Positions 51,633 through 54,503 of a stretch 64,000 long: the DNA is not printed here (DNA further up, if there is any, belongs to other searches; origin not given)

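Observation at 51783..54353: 856-aa three-domain fusion (SDR dehydratase/epimerase, cupin, SAM methyltransferase): a possible single-polypeptide deoxysugar tailoring line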

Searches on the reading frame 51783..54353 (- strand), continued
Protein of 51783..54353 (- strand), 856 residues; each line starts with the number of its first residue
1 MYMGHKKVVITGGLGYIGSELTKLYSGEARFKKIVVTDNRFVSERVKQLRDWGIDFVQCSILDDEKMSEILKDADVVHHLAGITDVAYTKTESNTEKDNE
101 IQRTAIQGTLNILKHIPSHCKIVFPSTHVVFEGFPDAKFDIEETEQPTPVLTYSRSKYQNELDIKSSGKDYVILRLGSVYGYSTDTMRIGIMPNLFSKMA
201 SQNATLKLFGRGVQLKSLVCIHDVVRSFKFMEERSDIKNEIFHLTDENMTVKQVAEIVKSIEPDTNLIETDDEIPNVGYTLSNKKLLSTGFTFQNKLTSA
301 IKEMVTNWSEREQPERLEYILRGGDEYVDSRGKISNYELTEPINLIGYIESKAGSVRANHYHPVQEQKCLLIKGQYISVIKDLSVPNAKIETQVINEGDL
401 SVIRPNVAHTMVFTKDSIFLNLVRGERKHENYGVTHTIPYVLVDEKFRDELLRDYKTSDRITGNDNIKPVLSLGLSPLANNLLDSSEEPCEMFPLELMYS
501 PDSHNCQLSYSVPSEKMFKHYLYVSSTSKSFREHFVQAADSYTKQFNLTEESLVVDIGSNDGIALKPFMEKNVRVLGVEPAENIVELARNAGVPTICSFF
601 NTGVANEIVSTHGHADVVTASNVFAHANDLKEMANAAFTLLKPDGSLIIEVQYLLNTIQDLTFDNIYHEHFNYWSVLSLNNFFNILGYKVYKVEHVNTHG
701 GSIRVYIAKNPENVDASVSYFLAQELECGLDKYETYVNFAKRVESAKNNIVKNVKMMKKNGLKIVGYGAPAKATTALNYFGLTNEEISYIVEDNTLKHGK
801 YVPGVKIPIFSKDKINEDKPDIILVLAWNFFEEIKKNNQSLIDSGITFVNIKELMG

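Call 8: find_homologous_proteins(query=window:51783-54353:-, max_evalue=1e-10)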
Query window:51783-54353:- (856 aa): 6410 proteins with E <= 1e-10 among 8000 candidates; the best 120 are listed.
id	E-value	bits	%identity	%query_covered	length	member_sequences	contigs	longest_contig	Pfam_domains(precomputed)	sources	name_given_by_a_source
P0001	0.0e+0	1927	100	100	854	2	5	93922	PF13489.13,PF08421.17,PF04321.24,PF16363.12,PF13649.13,PF05368.20,PF01073.26,PF08484.18,PF08241.19,PF08242.19,PF01370.28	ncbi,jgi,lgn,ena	-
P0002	0.0e+0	1632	84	99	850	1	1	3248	PF13489.13,PF08421.17,PF04321.24,PF16363.12,PF13649.13,PF01073.26,PF08484.18,PF08241.19,PF08242.19,PF01370.28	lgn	-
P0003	0.0e+0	1623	83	99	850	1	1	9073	PF13489.13,PF08421.17,PF04321.24,PF16363.12,PF13649.13,PF05368.20,PF01073.26,PF08484.18,PF08241.19,PF08242.19,PF01370.28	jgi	jgi:nucleoside-diphosphate-sugar epimerase/SAM-dependent methyltransferase/quercetin dioxygenase-lik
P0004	0.0e+0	1608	81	100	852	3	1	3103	PF13489.13,PF08421.17,PF04321.24,PF16363.12,PF01073.26,PF08484.18,PF08241.19,PF08242.19,PF01370.28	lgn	-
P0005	0.0e+0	1513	77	100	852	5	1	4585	PF13489.13,PF08421.17,PF04321.24,PF16363.12,PF05368.20,PF01073.26,PF08484.18,PF08241.19,PF08242.19,PF01370.28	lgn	-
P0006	0.0e+0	1340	68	99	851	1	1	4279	PF13489.13,PF08421.17,PF04321.24,PF16363.12,PF02719.22,PF05368.20,PF01073.26,PF08484.18,PF08241.19,PF08242.19,PF01370.28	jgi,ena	jgi:nucleoside-diphosphate-sugar epimerase/SAM-dependent methyltransferase/quercetin dioxygenase-lik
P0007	0.0e+0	1340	67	100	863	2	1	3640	PF13489.13,PF08421.17,PF04321.24,PF16363.12,PF01073.26,PF08484.18,PF08241.19,PF08242.19,PF01370.28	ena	-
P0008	0.0e+0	1338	68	99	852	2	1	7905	PF13489.13,PF08421.17,PF16363.12,PF05368.20,PF08241.19,PF01370.28,PF04321.24,PF02719.22,PF13649.13,PF01073.26,PF08484.18,PF08242.19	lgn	-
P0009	0.0e+0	1337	68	99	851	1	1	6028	PF13489.13,PF08421.17,PF04321.24,PF16363.12,PF01073.26,PF08484.18,PF08241.19,PF08242.19,PF01370.28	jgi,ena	jgi:nucleoside-diphosphate-sugar epimerase/SAM-dependent methyltransferase/dTDP-4-dehydrorhamnose 3,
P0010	0.0e+0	1336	68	99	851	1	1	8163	PF13489.13,PF08421.17,PF04321.24,PF16363.12,PF01073.26,PF08484.18,PF08241.19,PF08242.19,PF01370.28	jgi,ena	jgi:nucleoside-diphosphate-sugar epimerase/SAM-dependent methyltransferase/dTDP-4-dehydrorhamnose 3,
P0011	0.0e+0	1335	69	99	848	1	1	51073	PF13489.13,PF08421.17,PF04321.24,PF16363.12,PF02719.22,PF01073.26,PF08484.18,PF08241.19,PF08242.19,PF01370.28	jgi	jgi:nucleoside-diphosphate-sugar epimerase/SAM-dependent methyltransferase/quercetin dioxygenase-lik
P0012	0.0e+0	1335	68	100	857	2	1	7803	PF13489.13,PF08421.17,PF16363.12,PF05368.20,PF08241.19,PF01370.28,PF04321.24,PF13649.13,PF01073.26,PF07993.19,PF08484.18,PF08242.19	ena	-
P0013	0.0e+0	1334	68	99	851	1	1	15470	PF13489.13,PF08421.17,PF04321.24,PF16363.12,PF05368.20,PF01073.26,PF08484.18,PF08241.19,PF08242.19,PF01370.28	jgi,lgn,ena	jgi:nucleoside-diphosphate-sugar epimerase/SAM-dependent methyltransferase/quercetin dioxygenase-lik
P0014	0.0e+0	1334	69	99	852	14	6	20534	PF13489.13,PF08421.17,PF16363.12,PF05368.20,PF08241.19,PF01370.28,PF04321.24,PF13649.13,PF01073.26,PF13460.13,PF08484.18,PF08242.19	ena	-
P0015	0.0e+0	1333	68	100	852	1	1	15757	PF13489.13,PF08421.17,PF04321.24,PF16363.12,PF01073.26,PF08484.18,PF08241.19,PF08242.19,PF01370.28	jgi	-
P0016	0.0e+0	1333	68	99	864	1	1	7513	PF13489.13,PF08421.17,PF04321.24,PF16363.12,PF02719.22,PF05368.20,PF01073.26,PF08484.18,PF08241.19,PF08242.19,PF01370.28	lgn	-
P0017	0.0e+0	1332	68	100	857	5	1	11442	PF13489.13,PF08421.17,PF04321.24,PF16363.12,PF05368.20,PF01073.26,PF07993.19,PF08484.18,PF08241.19,PF08242.19,PF01370.28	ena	-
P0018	0.0e+0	1332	69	99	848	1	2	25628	PF13489.13,PF08421.17,PF04321.24,PF16363.12,PF13649.13,PF01073.26,PF08484.18,PF08241.19,PF08242.19,PF01370.28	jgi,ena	jgi:nucleoside-diphosphate-sugar epimerase/SAM-dependent methyltransferase/quercetin dioxygenase-lik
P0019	0.0e+0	1332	68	99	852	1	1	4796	PF13489.13,PF08421.17,PF04321.24,PF16363.12,PF13649.13,PF01073.26,PF13460.13,PF08484.18,PF08241.19,PF08242.19,PF01370.28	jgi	-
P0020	0.0e+0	1330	67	99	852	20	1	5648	PF13489.13,PF08421.17,PF04321.24,PF16363.12,PF13649.13,PF01073.26,PF08484.18,PF08241.19,PF08242.19,PF01370.28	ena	-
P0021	0.0e+0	1330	69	99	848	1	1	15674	PF13489.13,PF08421.17,PF04321.24,PF16363.12,PF01073.26,PF08484.18,PF08241.19,PF08242.19,PF01370.28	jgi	jgi:nucleoside-diphosphate-sugar epimerase/SAM-dependent methyltransferase/quercetin dioxygenase-lik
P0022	0.0e+0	1329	69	99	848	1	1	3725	PF13489.13,PF08421.17,PF04321.24,PF16363.12,PF02719.22,PF01073.26,PF08484.18,PF08241.19,PF08242.19,PF01370.28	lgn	-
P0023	0.0e+0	1328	69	99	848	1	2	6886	PF13489.13,PF08421.17,PF04321.24,PF16363.12,PF01073.26,PF08484.18,PF08241.19,PF08242.19,PF01370.28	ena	-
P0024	0.0e+0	1328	68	99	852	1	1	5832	PF13489.13,PF08421.17,PF04321.24,PF16363.12,PF13649.13,PF01073.26,PF13460.13,PF08484.18,PF08241.19,PF08242.19,PF01370.28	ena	-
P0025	0.0e+0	1328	69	99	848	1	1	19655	PF13489.13,PF08421.17,PF04321.24,PF16363.12,PF02719.22,PF13649.13,PF01073.26,PF08484.18,PF08241.19,PF08242.19,PF01370.28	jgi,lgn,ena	jgi:nucleoside-diphosphate-sugar epimerase/SAM-dependent methyltransferase/quercetin dioxygenase-lik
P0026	0.0e+0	1327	69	99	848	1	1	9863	PF13489.13,PF08421.17,PF04321.24,PF16363.12,PF01073.26,PF08484.18,PF08241.19,PF08242.19,PF01370.28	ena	-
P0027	0.0e+0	1327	68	99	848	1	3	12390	PF13489.13,PF08421.17,PF04321.24,PF16363.12,PF02719.22,PF13649.13,PF01073.26,PF08484.18,PF08241.19,PF08242.19,PF01370.28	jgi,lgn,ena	jgi:nucleoside-diphosphate-sugar epimerase/SAM-dependent methyltransferase/quercetin dioxygenase-lik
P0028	0.0e+0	1327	69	99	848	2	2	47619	PF13489.13,PF08421.17,PF04321.24,PF16363.12,PF01073.26,PF08484.18,PF08241.19,PF08242.19,PF01370.28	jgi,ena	jgi:nucleoside-diphosphate-sugar epimerase/SAM-dependent methyltransferase/quercetin dioxygenase-lik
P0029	0.0e+0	1326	68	99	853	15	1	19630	PF13489.13,PF08421.17,PF04321.24,PF16363.12,PF05368.20,PF01073.26,PF13460.13,PF08484.18,PF08241.19,PF08242.19,PF01370.28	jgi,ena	jgi:nucleoside-diphosphate-sugar epimerase/SAM-dependent methyltransferase/quercetin dioxygenase-lik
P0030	0.0e+0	1326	69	99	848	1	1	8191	PF13489.13,PF08421.17,PF04321.24,PF16363.12,PF02719.22,PF13649.13,PF01073.26,PF08484.18,PF08241.19,PF08242.19,PF01370.28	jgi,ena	jgi:nucleoside-diphosphate-sugar epimerase/SAM-dependent methyltransferase/quercetin dioxygenase-lik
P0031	0.0e+0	1325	67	100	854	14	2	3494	PF13489.13,PF08421.17,PF04321.24,PF16363.12,PF13649.13,PF05368.20,PF01073.26,PF08484.18,PF08241.19,PF08242.19,PF01370.28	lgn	-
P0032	0.0e+0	1324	68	99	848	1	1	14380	PF13489.13,PF08421.17,PF04321.24,PF16363.12,PF13649.13,PF01073.26,PF08484.18,PF08241.19,PF08242.19,PF01370.28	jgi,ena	jgi:nucleoside-diphosphate-sugar epimerase/SAM-dependent methyltransferase/quercetin dioxygenase-lik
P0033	0.0e+0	1323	68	100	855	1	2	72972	PF13489.13,PF08421.17,PF04321.24,PF16363.12,PF01073.26,PF08484.18,PF08241.19,PF08242.19,PF01370.28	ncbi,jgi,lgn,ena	jgi:nucleoside-diphosphate-sugar epimerase/SAM-dependent methyltransferase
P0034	0.0e+0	1323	69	100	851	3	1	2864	PF13489.13,PF08421.17,PF04321.24,PF16363.12,PF05368.20,PF01073.26,PF13460.13,PF08484.18,PF08241.19,PF08242.19,PF01370.28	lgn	-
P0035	0.0e+0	1323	68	99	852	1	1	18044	PF13489.13,PF08421.17,PF04321.24,PF16363.12,PF13649.13,PF01073.26,PF08484.18,PF08241.19,PF08242.19,PF01370.28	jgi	-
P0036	0.0e+0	1322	68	99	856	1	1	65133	PF13489.13,PF08421.17,PF16363.12,PF05368.20,PF08241.19,PF01370.28,PF04321.24,PF13649.13,PF01073.26,PF13460.13,PF08484.18,PF08242.19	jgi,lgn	-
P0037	0.0e+0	1321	68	99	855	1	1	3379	PF13489.13,PF08421.17,PF04321.24,PF16363.12,PF13649.13,PF01073.26,PF08484.18,PF08241.19,PF08242.19,PF01370.28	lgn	-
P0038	0.0e+0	1320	68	99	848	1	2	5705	PF13489.13,PF08421.17,PF04321.24,PF16363.12,PF02719.22,PF13649.13,PF01073.26,PF08484.18,PF08241.19,PF08242.19,PF01370.28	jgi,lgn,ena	jgi:nucleoside-diphosphate-sugar epimerase/SAM-dependent methyltransferase/quercetin dioxygenase-lik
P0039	0.0e+0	1320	67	100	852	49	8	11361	PF13489.13,PF08421.17,PF04321.24,PF16363.12,PF05368.20,PF01073.26,PF13460.13,PF08484.18,PF08241.19,PF08242.19,PF01370.28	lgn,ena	-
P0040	0.0e+0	1319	68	99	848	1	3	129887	PF13489.13,PF08421.17,PF04321.24,PF16363.12,PF13649.13,PF01073.26,PF08484.18,PF08241.19,PF08242.19,PF01370.28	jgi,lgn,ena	jgi:nucleoside-diphosphate-sugar epimerase/SAM-dependent methyltransferase/quercetin dioxygenase-lik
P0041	0.0e+0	1319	68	99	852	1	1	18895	PF13489.13,PF08421.17,PF04321.24,PF16363.12,PF13649.13,PF01073.26,PF08484.18,PF08241.19,PF08242.19,PF01370.28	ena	-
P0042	0.0e+0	1318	67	100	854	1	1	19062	PF13489.13,PF08421.17,PF04321.24,PF16363.12,PF01073.26,PF08484.18,PF08241.19,PF08242.19,PF01370.28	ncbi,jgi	jgi:nucleoside-diphosphate-sugar epimerase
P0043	0.0e+0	1318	67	100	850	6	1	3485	PF13489.13,PF08421.17,PF04321.24,PF16363.12,PF05368.20,PF01073.26,PF08484.18,PF08241.19,PF08242.19,PF01370.28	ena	-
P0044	0.0e+0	1316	66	99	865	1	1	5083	PF13847.13,PF13489.13,PF08421.17,PF04321.24,PF16363.12,PF13649.13,PF01073.26,PF08484.18,PF08241.19,PF08242.19,PF01370.28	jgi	jgi:nucleoside-diphosphate-sugar epimerase/SAM-dependent methyltransferase/quercetin dioxygenase-lik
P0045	0.0e+0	1316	68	99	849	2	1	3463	PF13489.13,PF08421.17,PF04321.24,PF16363.12,PF01073.26,PF08484.18,PF08242.19,PF01370.28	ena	-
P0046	0.0e+0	1312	67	100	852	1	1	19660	PF13489.13,PF08421.17,PF04321.24,PF16363.12,PF01073.26,PF08484.18,PF08241.19,PF08242.19,PF01370.28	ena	-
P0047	0.0e+0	1312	66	100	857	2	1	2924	PF13489.13,PF08421.17,PF04321.24,PF16363.12,PF01073.26,PF08484.18,PF08241.19,PF08242.19,PF01370.28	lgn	-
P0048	0.0e+0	1309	67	100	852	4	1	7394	PF13489.13,PF08421.17,PF04321.24,PF16363.12,PF01073.26,PF08484.18,PF08241.19,PF08242.19,PF01370.28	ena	-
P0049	0.0e+0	1306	66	100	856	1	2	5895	PF13489.13,PF08421.17,PF04321.24,PF16363.12,PF05368.20,PF01073.26,PF08484.18,PF08241.19,PF08242.19,PF01370.28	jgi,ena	jgi:nucleoside-diphosphate-sugar epimerase/SAM-dependent methyltransferase/quercetin dioxygenase-lik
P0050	0.0e+0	1305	66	100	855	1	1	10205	PF13489.13,PF08421.17,PF04321.24,PF16363.12,PF01073.26,PF08484.18,PF01370.28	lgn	-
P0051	0.0e+0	1304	67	100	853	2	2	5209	PF13489.13,PF08421.17,PF04321.24,PF01073.26,PF08484.18,PF08241.19,PF08242.19,PF01370.28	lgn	-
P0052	0.0e+0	1300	67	99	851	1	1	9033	PF13489.13,PF08421.17,PF04321.24,PF16363.12,PF13649.13,PF01073.26,PF08484.18,PF08241.19,PF08242.19,PF01370.28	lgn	-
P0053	0.0e+0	1300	67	100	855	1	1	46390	PF13489.13,PF08421.17,PF04321.24,PF16363.12,PF01073.26,PF08484.18,PF08241.19,PF08242.19,PF01370.28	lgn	-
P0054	0.0e+0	1299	66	100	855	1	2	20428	PF13489.13,PF08421.17,PF04321.24,PF16363.12,PF01073.26,PF08484.18,PF08241.19,PF01370.28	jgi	-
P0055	0.0e+0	1294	67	99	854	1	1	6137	PF13489.13,PF08421.17,PF04321.24,PF16363.12,PF01073.26,PF13460.13,PF08484.18,PF08242.19,PF01370.28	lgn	-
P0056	0.0e+0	1289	66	99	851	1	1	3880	PF13489.13,PF08421.17,PF04321.24,PF16363.12,PF01073.26,PF08484.18,PF08241.19,PF08242.19,PF01370.28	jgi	-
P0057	0.0e+0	1281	66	100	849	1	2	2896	PF13489.13,PF08421.17,PF04321.24,PF16363.12,PF01073.26,PF08484.18,PF08241.19,PF08242.19,PF01370.28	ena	-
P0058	0.0e+0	1281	65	99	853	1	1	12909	PF13489.13,PF08421.17,PF04321.24,PF16363.12,PF01073.26,PF08484.18,PF08241.19,PF08242.19,PF01370.28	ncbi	-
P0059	0.0e+0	1278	66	99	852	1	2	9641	PF13489.13,PF08421.17,PF04321.24,PF16363.12,PF01073.26,PF08484.18,PF08241.19,PF08242.19,PF01370.28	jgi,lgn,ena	jgi:nucleoside-diphosphate-sugar epimerase/SAM-dependent methyltransferase/quercetin dioxygenase-lik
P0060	0.0e+0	1276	65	99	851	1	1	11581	PF13489.13,PF08421.17,PF04321.24,PF16363.12,PF01073.26,PF08484.18,PF08241.19,PF08242.19,PF01370.28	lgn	-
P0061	0.0e+0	1275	65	99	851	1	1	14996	PF13489.13,PF08421.17,PF04321.24,PF16363.12,PF01073.26,PF08484.18,PF08241.19,PF08242.19,PF01370.28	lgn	-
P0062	0.0e+0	1275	66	99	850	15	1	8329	PF13489.13,PF08421.17,PF04321.24,PF16363.12,PF05368.20,PF01073.26,PF08484.18,PF08242.19,PF01370.28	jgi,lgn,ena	jgi:nucleoside-diphosphate-sugar epimerase/quercetin dioxygenase-like cupin family protein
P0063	0.0e+0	1274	64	100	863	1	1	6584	PF13489.13,PF08421.17,PF04321.24,PF16363.12,PF01073.26,PF13460.13,PF08484.18,PF08241.19,PF08242.19,PF01370.28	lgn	-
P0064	0.0e+0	1274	65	100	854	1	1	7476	PF13489.13,PF08421.17,PF04321.24,PF16363.12,PF01073.26,PF08484.18,PF08241.19,PF08242.19,PF01370.28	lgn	-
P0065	0.0e+0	1272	65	100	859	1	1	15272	PF13489.13,PF08421.17,PF04321.24,PF16363.12,PF13649.13,PF01073.26,PF08484.18,PF08241.19,PF08242.19,PF01370.28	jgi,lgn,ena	jgi:nucleoside-diphosphate-sugar epimerase/quercetin dioxygenase-like cupin family protein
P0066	0.0e+0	1272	66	99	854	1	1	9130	PF13489.13,PF08421.17,PF04321.24,PF16363.12,PF01073.26,PF08484.18,PF01370.28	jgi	jgi:nucleoside-diphosphate-sugar epimerase/dTDP-4-dehydrorhamnose 3,5-epimerase-like enzyme/2-polypr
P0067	0.0e+0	1269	66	99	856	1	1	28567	PF13489.13,PF08421.17,PF04321.24,PF16363.12,PF01073.26,PF08484.18,PF08241.19,PF08242.19,PF01370.28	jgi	jgi:nucleoside-diphosphate-sugar epimerase/SAM-dependent methyltransferase/quercetin dioxygenase-lik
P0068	0.0e+0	1269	64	99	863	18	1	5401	PF13489.13,PF08421.17,PF04321.24,PF16363.12,PF05368.20,PF01073.26,PF13460.13,PF08484.18,PF08241.19,PF08242.19,PF01370.28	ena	-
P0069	0.0e+0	1269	65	99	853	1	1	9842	PF13489.13,PF08421.17,PF04321.24,PF16363.12,PF01073.26,PF08484.18,PF08241.19,PF08242.19,PF01370.28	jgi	jgi:nucleoside-diphosphate-sugar epimerase/SAM-dependent methyltransferase/quercetin dioxygenase-lik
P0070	0.0e+0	1269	65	99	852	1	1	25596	PF13489.13,PF08421.17,PF04321.24,PF16363.12,PF01073.26,PF08484.18,PF08241.19,PF01370.28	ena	-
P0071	0.0e+0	1266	65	100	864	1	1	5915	PF13489.13,PF08421.17,PF04321.24,PF16363.12,PF01073.26,PF08484.18,PF08241.19,PF08242.19,PF01370.28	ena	-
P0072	0.0e+0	1264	66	99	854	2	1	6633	PF13489.13,PF08421.17,PF04321.24,PF16363.12,PF01073.26,PF08484.18,PF08241.19,PF08242.19,PF01370.28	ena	-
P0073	0.0e+0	1264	65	100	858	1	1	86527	PF13489.13,PF08421.17,PF04321.24,PF16363.12,PF01073.26,PF08484.18,PF08241.19,PF08242.19,PF01370.28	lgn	-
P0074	0.0e+0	1263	66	100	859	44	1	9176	PF13489.13,PF08421.17,PF04321.24,PF16363.12,PF01073.26,PF08484.18,PF08242.19,PF01370.28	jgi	-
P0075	0.0e+0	1263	64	99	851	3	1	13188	PF13489.13,PF08421.17,PF04321.24,PF16363.12,PF01073.26,PF08484.18,PF08241.19,PF08242.19,PF01370.28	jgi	jgi:nucleoside-diphosphate-sugar epimerase/SAM-dependent methyltransferase/quercetin dioxygenase-lik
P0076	0.0e+0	1263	63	99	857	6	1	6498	PF13489.13,PF08421.17,PF04321.24,PF16363.12,PF01073.26,PF13460.13,PF08484.18,PF08241.19,PF08242.19,PF01370.28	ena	-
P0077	0.0e+0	1262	65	100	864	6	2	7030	PF13489.13,PF08421.17,PF04321.24,PF16363.12,PF01073.26,PF08484.18,PF08241.19,PF08242.19,PF01370.28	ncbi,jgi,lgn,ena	-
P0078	0.0e+0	1259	65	99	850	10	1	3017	PF13489.13,PF08421.17,PF04321.24,PF16363.12,PF13649.13,PF01073.26,PF08484.18,PF08241.19,PF08242.19,PF01370.28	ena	-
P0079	0.0e+0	1257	65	99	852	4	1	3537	PF13489.13,PF08421.17,PF04321.24,PF16363.12,PF01073.26,PF08484.18,PF08241.19,PF01370.28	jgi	-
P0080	0.0e+0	1256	65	99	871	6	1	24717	PF13489.13,PF08421.17,PF04321.24,PF16363.12,PF13649.13,PF01073.26,PF08484.18,PF08241.19,PF08242.19,PF01370.28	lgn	-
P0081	0.0e+0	1256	66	99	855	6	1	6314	PF13489.13,PF08421.17,PF04321.24,PF16363.12,PF01073.26,PF08484.18,PF08241.19,PF08242.19,PF01370.28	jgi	-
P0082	0.0e+0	1256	64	99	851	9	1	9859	PF13489.13,PF08421.17,PF04321.24,PF16363.12,PF01073.26,PF08484.18,PF08241.19,PF08242.19,PF01370.28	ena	-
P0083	0.0e+0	1256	64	100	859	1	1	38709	PF13489.13,PF08421.17,PF04321.24,PF16363.12,PF01073.26,PF08484.18,PF08242.19,PF01370.28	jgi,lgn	jgi:nucleoside-diphosphate-sugar epimerase/quercetin dioxygenase-like cupin family protein/2-polypre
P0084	0.0e+0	1255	64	99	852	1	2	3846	PF13489.13,PF08421.17,PF04321.24,PF16363.12,PF01073.26,PF08484.18,PF08242.19,PF01370.28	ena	-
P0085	0.0e+0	1254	64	99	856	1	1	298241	PF13489.13,PF08421.17,PF04321.24,PF16363.12,PF01073.26,PF08484.18,PF08241.19,PF08242.19,PF01370.28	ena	-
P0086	0.0e+0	1254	64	99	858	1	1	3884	PF13489.13,PF08421.17,PF04321.24,PF16363.12,PF13649.13,PF01073.26,PF13460.13,PF08484.18,PF08241.19,PF08242.19,PF01370.28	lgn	-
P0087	0.0e+0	1254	66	99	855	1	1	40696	PF13489.13,PF08421.17,PF04321.24,PF16363.12,PF01073.26,PF08484.18,PF08242.19,PF01370.28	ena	-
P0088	0.0e+0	1251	63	99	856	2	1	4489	PF13489.13,PF08421.17,PF04321.24,PF16363.12,PF13649.13,PF01073.26,PF08484.18,PF08241.19,PF08242.19,PF01370.28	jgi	-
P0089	0.0e+0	1251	63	99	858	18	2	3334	PF13489.13,PF08421.17,PF04321.24,PF16363.12,PF05368.20,PF01073.26,PF08484.18,PF08241.19,PF08242.19,PF01370.28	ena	-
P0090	0.0e+0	1251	65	100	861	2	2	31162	PF13489.13,PF08421.17,PF04321.24,PF16363.12,PF01073.26,PF22674.3,PF08484.18,PF08241.19,PF08242.19,PF01370.28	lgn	-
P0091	0.0e+0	1251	64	99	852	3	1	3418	PF13489.13,PF08421.17,PF04321.24,PF16363.12,PF05368.20,PF01073.26,PF08484.18,PF08241.19,PF08242.19,PF01370.28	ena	-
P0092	0.0e+0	1249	64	99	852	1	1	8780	PF13489.13,PF08421.17,PF04321.24,PF16363.12,PF01073.26,PF13460.13,PF08484.18,PF08242.19,PF01370.28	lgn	-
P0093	0.0e+0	1248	65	100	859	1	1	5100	PF13489.13,PF08421.17,PF04321.24,PF16363.12,PF01073.26,PF08484.18,PF08241.19,PF08242.19,PF01370.28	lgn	-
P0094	0.0e+0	1248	63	99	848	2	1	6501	PF13847.13,PF13489.13,PF08421.17,PF04321.24,PF16363.12,PF13649.13,PF01073.26,PF08484.18,PF08241.19,PF08242.19,PF01370.28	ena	-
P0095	0.0e+0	1246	64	99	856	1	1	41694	PF13489.13,PF08421.17,PF04321.24,PF16363.12,PF01073.26,PF08484.18,PF08242.19,PF01370.28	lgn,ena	-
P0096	0.0e+0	1246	62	100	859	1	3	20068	PF13489.13,PF08421.17,PF04321.24,PF16363.12,PF01073.26,PF13460.13,PF08484.18,PF08241.19,PF08242.19,PF01370.28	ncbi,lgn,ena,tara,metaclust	tara:strand:+ start:2130 stop:4709 length:2580 start_codon:yes stop_codon:yes gene_type:complete|met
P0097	0.0e+0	1244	63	100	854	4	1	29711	PF13489.13,PF08421.17,PF04321.24,PF16363.12,PF13649.13,PF01073.26,PF08484.18,PF08241.19,PF08242.19,PF01370.28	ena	-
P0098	0.0e+0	1243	65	99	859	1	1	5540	PF13489.13,PF08421.17,PF04321.24,PF16363.12,PF01073.26,PF13460.13,PF08484.18,PF01370.28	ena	-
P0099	0.0e+0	1243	64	99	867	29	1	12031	PF13489.13,PF08421.17,PF04321.24,PF16363.12,PF01073.26,PF08484.18,PF08241.19,PF08242.19,PF01370.28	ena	-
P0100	0.0e+0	1242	64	99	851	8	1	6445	PF13489.13,PF08421.17,PF04321.24,PF16363.12,PF13649.13,PF01073.26,PF08484.18,PF08241.19,PF08242.19,PF01370.28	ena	-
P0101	0.0e+0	1242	64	99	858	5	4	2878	PF13489.13,PF08421.17,PF04321.24,PF16363.12,PF01073.26,PF08484.18,PF08241.19,PF08242.19,PF01370.28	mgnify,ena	mgnify:CR=1 FL=1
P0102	0.0e+0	1241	66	99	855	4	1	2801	PF13489.13,PF08421.17,PF04321.24,PF16363.12,PF01073.26,PF08484.18,PF08241.19,PF08242.19,PF01370.28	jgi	-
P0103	0.0e+0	1241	65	99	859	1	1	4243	PF13489.13,PF08421.17,PF04321.24,PF16363.12,PF01073.26,PF13460.13,PF08484.18,PF01370.28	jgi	-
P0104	0.0e+0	1241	65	99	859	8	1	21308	PF13489.13,PF08421.17,PF04321.24,PF16363.12,PF01073.26,PF08484.18,PF08241.19,PF01370.28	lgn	-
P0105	0.0e+0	1240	64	100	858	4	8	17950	PF13489.13,PF08421.17,PF04321.24,PF16363.12,PF01073.26,PF08484.18,PF08241.19,PF08242.19,PF01370.28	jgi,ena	-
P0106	0.0e+0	1240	63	99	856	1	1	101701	PF13489.13,PF08421.17,PF04321.24,PF16363.12,PF13649.13,PF01073.26,PF13460.13,PF08484.18,PF08241.19,PF08242.19,PF01370.28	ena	-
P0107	0.0e+0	1240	65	99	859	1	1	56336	PF13489.13,PF08421.17,PF04321.24,PF16363.12,PF13649.13,PF01073.26,PF08484.18,PF08241.19,PF01370.28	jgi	-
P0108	0.0e+0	1240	65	100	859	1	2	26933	PF13489.13,PF08421.17,PF04321.24,PF01073.26,PF08484.18,PF08242.19,PF01370.28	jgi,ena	jgi:nucleoside-diphosphate-sugar epimerase/quercetin dioxygenase-like cupin family protein/2-polypre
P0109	0.0e+0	1238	63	99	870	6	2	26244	PF13489.13,PF08421.17,PF04321.24,PF16363.12,PF13649.13,PF01073.26,PF13460.13,PF08484.18,PF08241.19,PF08242.19,PF01370.28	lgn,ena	-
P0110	0.0e+0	1236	64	99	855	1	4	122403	PF13489.13,PF08421.17,PF04321.24,PF16363.12,PF13649.13,PF01073.26,PF08484.18,PF08241.19,PF08242.19,PF01370.28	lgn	-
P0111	0.0e+0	1235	63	99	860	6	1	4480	PF13489.13,PF08421.17,PF04321.24,PF16363.12,PF01073.26,PF08484.18,PF08241.19,PF08242.19,PF01370.28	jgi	jgi:nucleoside-diphosphate-sugar epimerase/SAM-dependent methyltransferase/quercetin dioxygenase-lik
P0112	0.0e+0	1234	65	99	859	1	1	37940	PF13489.13,PF08421.17,PF04321.24,PF16363.12,PF01073.26,PF13460.13,PF08484.18,PF08241.19,PF01370.28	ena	-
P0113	0.0e+0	1233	64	99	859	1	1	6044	PF13489.13,PF08421.17,PF04321.24,PF16363.12,PF13649.13,PF01073.26,PF13460.13,PF08484.18,PF08241.19,PF01370.28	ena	-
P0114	0.0e+0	1233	65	99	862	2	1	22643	PF13489.13,PF08421.17,PF04321.24,PF16363.12,PF01073.26,PF13460.13,PF08484.18,PF08241.19,PF01370.28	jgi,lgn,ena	jgi:nucleoside-diphosphate-sugar epimerase/quercetin dioxygenase-like cupin family protein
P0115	0.0e+0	1233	64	99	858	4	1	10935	PF13489.13,PF08421.17,PF04321.24,PF16363.12,PF13649.13,PF01073.26,PF08484.18,PF08241.19,PF08242.19,PF01370.28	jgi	-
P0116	0.0e+0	1232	64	99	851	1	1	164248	PF13489.13,PF08421.17,PF04321.24,PF16363.12,PF01073.26,PF08484.18,PF08241.19,PF08242.19,PF01370.28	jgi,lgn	jgi:nucleoside-diphosphate-sugar epimerase/SAM-dependent methyltransferase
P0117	0.0e+0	1232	64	99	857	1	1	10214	PF13489.13,PF08421.17,PF04321.24,PF16363.12,PF01073.26,PF08484.18,PF08241.19,PF01370.28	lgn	-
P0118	0.0e+0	1231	64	99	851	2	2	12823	PF13489.13,PF08421.17,PF04321.24,PF16363.12,PF05368.20,PF01073.26,PF13460.13,PF08484.18,PF08241.19,PF08242.19,PF01370.28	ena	-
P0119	0.0e+0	1230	64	99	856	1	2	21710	PF13489.13,PF08421.17,PF04321.24,PF16363.12,PF13649.13,PF01073.26,PF08484.18,PF08241.19,PF08242.19,PF01370.28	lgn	-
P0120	0.0e+0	1230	63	99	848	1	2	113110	PF13847.13,PF13489.13,PF08421.17,PF04321.24,PF16363.12,PF13649.13,PF01073.26,PF08484.18,PF08241.19,PF08242.19,PF01370.28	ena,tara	tara:strand:- start:6033 stop:8579 length:2547 start_codon:yes stop_codon:yes gene_type:complete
